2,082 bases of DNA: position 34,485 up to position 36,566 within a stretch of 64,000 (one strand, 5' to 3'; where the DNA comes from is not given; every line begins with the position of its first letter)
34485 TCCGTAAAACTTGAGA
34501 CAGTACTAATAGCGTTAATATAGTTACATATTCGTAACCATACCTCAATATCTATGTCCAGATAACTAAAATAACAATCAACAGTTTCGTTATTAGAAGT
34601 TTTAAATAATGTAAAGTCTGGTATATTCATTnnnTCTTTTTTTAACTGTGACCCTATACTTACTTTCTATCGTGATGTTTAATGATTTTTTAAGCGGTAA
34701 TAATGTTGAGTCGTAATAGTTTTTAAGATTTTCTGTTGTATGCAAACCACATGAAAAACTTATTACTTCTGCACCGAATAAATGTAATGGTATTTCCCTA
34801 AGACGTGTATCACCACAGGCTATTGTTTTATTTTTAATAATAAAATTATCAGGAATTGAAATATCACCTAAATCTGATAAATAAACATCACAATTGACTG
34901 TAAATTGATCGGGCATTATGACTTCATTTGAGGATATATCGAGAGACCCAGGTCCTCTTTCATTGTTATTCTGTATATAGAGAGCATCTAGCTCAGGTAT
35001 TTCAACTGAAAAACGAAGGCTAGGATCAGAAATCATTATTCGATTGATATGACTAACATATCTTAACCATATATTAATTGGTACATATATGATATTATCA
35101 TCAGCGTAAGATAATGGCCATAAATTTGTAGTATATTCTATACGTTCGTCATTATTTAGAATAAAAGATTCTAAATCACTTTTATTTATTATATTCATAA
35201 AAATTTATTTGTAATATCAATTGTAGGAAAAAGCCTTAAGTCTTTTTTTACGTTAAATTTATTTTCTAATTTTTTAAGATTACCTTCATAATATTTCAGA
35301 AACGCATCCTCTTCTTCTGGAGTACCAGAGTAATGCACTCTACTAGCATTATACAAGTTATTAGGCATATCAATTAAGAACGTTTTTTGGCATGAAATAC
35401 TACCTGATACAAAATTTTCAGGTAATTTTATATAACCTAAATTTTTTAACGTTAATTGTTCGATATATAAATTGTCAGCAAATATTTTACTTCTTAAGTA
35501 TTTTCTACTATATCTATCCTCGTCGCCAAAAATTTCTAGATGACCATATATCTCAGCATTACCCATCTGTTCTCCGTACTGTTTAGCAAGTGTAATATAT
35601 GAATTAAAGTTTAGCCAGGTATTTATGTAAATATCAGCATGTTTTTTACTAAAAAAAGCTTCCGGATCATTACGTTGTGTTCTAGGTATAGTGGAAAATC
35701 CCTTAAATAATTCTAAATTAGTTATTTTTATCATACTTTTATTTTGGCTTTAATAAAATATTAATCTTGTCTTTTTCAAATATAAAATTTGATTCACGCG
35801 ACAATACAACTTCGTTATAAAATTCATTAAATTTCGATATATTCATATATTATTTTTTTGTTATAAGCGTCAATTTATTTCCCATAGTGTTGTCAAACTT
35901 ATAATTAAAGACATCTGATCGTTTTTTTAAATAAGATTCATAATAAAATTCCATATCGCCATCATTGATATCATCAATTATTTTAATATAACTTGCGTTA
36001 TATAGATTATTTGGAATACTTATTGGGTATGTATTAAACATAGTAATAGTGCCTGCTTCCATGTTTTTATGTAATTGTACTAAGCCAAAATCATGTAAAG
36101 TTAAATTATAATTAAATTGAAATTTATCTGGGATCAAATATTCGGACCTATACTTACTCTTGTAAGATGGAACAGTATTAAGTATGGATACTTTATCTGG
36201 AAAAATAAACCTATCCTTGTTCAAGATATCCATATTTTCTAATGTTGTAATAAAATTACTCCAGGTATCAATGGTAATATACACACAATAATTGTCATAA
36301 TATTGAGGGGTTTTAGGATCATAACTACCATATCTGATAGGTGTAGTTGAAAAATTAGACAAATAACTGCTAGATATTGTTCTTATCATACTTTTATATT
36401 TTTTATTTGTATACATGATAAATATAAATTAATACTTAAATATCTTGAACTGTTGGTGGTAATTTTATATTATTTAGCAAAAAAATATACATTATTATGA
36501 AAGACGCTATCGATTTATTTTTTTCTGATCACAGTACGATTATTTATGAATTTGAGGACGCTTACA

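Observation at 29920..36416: Minus-strand block of two small LRR-like paralogue families (IGG-motif and LGYIKLP-motif)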

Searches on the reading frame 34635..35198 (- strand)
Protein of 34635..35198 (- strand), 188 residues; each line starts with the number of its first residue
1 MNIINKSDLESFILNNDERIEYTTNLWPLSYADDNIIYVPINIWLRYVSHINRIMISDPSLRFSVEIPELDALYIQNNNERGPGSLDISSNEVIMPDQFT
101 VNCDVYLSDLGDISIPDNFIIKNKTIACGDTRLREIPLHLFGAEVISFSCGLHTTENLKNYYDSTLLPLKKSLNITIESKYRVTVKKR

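Call 4: search_protein_families(library=pfam, proteins=[window:34635-35198:-], max_evalue=1)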
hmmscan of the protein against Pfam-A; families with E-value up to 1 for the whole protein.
window:34635-35198:- (188 aa): 0 families

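Call 10: search_protein_families(library=phrogs, proteins=[window:34635-35198:-], max_evalue=1)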
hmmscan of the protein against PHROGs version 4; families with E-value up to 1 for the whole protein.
window:34635-35198:- (188 aa): 1 family
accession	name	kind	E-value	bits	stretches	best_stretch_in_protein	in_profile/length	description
phrog_18826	-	unknown function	0.37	11.7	1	4-36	90-122/140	-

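Call 92: search_protein_families(library=padloc, proteins=[window:34635-35198:-], max_evalue=0.1)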
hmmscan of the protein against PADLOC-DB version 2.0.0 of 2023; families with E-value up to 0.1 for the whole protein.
window:34635-35198:- (188 aa): 0 families

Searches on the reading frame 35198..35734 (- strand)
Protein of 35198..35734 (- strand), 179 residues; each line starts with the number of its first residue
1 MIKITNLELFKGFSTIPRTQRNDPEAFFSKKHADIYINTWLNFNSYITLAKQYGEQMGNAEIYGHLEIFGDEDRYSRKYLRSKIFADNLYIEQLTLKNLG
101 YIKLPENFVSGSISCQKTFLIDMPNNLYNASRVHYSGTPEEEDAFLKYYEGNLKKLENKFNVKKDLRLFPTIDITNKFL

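Call 4: search_protein_families(library=pfam, proteins=[window:35198-35734:-], max_evalue=1)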
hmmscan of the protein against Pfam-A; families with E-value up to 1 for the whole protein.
window:35198-35734:- (179 aa): 0 families

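Call 10: search_protein_families(library=phrogs, proteins=[window:35198-35734:-], max_evalue=1)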
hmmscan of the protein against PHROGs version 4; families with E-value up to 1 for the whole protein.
window:35198-35734:- (179 aa): 1 family
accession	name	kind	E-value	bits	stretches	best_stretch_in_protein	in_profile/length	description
phrog_19774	-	unknown function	0.083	14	1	124-166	5-46/75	-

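Call 16: search_dna_similar(query=window:35198-35734:-, collection=phages, mode=protein, max_evalue=0.01, max_rows=20)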
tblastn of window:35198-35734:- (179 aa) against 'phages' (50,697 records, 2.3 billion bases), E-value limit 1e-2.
No match.

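Call 36: predict_structure(alignment_id=A4)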
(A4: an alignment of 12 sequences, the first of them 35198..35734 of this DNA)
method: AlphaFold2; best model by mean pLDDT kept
length: 179 residues; sequences in the alignment: 12
mean_pLDDT: 80.5   pTM: 0.80
mean pLDDT of the five models: 80.5, 77.7, 77.2, 75.0, 74.3
residues with pLDDT >= 90: 61; 70-90: 79; 50-70: 31; < 50: 8
segments of 3 or more residues with pLDDT < 50: 1-3, 19-21
pLDDT, mean of each block of 10 residues (from residue 1): 54 62 59 84 81 60 79 71 80 92 89 93 88 92 91 92 91 88
secondary structure, 60 per line:
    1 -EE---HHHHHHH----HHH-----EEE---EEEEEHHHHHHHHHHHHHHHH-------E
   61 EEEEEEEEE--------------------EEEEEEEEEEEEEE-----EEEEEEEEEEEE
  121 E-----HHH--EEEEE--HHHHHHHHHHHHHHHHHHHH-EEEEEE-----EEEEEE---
elements in order: H7-13 E26-28 E32-36 H37-52 E60-69 E90-103 E109-121 E132-136 H139-158 E160-165 E171-176

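Call 43: find_related_loci(query=A3, collection=viral_contigs, flank=8000)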
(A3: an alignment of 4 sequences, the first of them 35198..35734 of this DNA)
Query A3 (179 aa) in viral_contigs; peptide patterns used: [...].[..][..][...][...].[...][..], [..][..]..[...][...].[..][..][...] (x = any residue, [..] = any of these).
197 stretches matched a pattern, but none encodes a relative of the query by tblastn (E <= 1e-3).

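Call 50: search_protein_families(library=ncbifam, proteins=[window:35198-35734:-], max_evalue=0.01)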
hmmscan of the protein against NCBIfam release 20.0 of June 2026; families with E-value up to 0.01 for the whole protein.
window:35198-35734:- (179 aa): 0 families

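Call 57: fold_search(model_id=the predicted structure, library=viral)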
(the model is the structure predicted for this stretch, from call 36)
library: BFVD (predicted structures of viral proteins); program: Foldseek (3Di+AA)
matches with E <= 10: 559; with E <= 0.001: 0
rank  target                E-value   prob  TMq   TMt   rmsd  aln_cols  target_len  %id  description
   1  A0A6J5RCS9            9.6e-03  0.38  0.26  0.21  12.0       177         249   15  Uncharacterized protein [uncultured Caudovirales phage]
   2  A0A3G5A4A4            3.3e-02  0.38  0.24  0.17  12.0       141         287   10  Methyltransferase [Homavirus sp.]
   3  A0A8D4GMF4            4.3e-02  0.41  0.27  0.25   8.8       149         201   13  (no name in the UniProt tables at hand)
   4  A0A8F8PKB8            8.0e-02  0.33  0.37  0.16  10.3       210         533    8  Uncharacterized protein [Clandestinovirus]
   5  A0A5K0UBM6            9.0e-02  0.18  0.22  0.08  12.0       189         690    8  Type III polyketide synthase [Yasminevirus sp. GU-2018]
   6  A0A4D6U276            9.6e-02  0.12  0.20  0.06  13.1       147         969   11  NS5 protein (Fragment) [Firefly squid flavivirus]
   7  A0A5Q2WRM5            1.1e-01  0.20  0.28  0.17  17.4       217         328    7  (no name in the UniProt tables at hand)
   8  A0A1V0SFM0            1.2e-01  0.92  0.22  0.22   3.1        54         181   17  Uncharacterized protein [Hokovirus HKV1]
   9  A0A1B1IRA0            1.2e-01  0.44  0.26  0.15   9.0       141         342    8  (no name in the UniProt tables at hand)
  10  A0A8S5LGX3            1.2e-01  0.41  0.26  0.22   7.8       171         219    9  Cytosine specific methyltransferase [Myoviridae sp. cte0t5]
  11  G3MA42                1.3e-01  0.20  0.27  0.14  11.4       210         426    8  DNA (cytosine-5-)-methyltransferase [Bacillus phage G]
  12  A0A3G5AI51            1.4e-01  0.47  0.24  0.18  10.2       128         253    8  Uncharacterized protein (Fragment) [Sylvanvirus sp.]
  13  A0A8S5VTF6            1.4e-01  0.13  0.23  0.14  12.3       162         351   12  Dihydrofolate reductase [Ackermannviridae sp.]
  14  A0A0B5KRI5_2          1.5e-01  0.57  0.24  0.05   5.9        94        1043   10  RNA-directed RNA polymerase (Fragment) [Shuangao Insect Virus 6]
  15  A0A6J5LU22            1.6e-01  0.15  0.25  0.12  11.8       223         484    8  AdoMet_MTases domain containing protein [uncultured Caudovirales phage]
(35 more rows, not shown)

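Call 92: search_protein_families(library=padloc, proteins=[window:35198-35734:-], max_evalue=0.1)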
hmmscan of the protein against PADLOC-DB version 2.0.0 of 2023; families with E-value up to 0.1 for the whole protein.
window:35198-35734:- (179 aa): 1 family
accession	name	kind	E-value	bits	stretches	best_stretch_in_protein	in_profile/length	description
PDLC01550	Csx23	-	0.0014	16.6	1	55-93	43-81/102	CAS-III-D; associated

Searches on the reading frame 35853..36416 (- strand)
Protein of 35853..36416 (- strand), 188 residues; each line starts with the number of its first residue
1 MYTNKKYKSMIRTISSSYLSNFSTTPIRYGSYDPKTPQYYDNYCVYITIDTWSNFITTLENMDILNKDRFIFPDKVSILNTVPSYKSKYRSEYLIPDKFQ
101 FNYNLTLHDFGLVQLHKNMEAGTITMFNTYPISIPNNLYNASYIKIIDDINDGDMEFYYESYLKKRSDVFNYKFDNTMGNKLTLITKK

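Call 4: search_protein_families(library=pfam, proteins=[window:35853-36416:-], max_evalue=1)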
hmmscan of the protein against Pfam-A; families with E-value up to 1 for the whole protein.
window:35853-36416:- (188 aa): 0 families

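Call 10: search_protein_families(library=phrogs, proteins=[window:35853-36416:-], max_evalue=1)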
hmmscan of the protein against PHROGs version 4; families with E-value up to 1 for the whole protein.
window:35853-36416:- (188 aa): 0 families

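Call 61: find_related_loci(query=window:35853-36416:-, collection=genome_contigs, flank=5000)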
Query window:35853-36416:- (188 aa) in genome_contigs; peptide patterns used: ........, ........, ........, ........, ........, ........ (x = any residue, [..] = any of these).
40 stretches matched a pattern, but none encodes a relative of the query by tblastn (E <= 1e-3).

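Call 92: search_protein_families(library=padloc, proteins=[window:35853-36416:-], max_evalue=0.1)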
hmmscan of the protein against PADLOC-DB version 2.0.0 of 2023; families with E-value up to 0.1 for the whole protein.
window:35853-36416:- (188 aa): 0 families
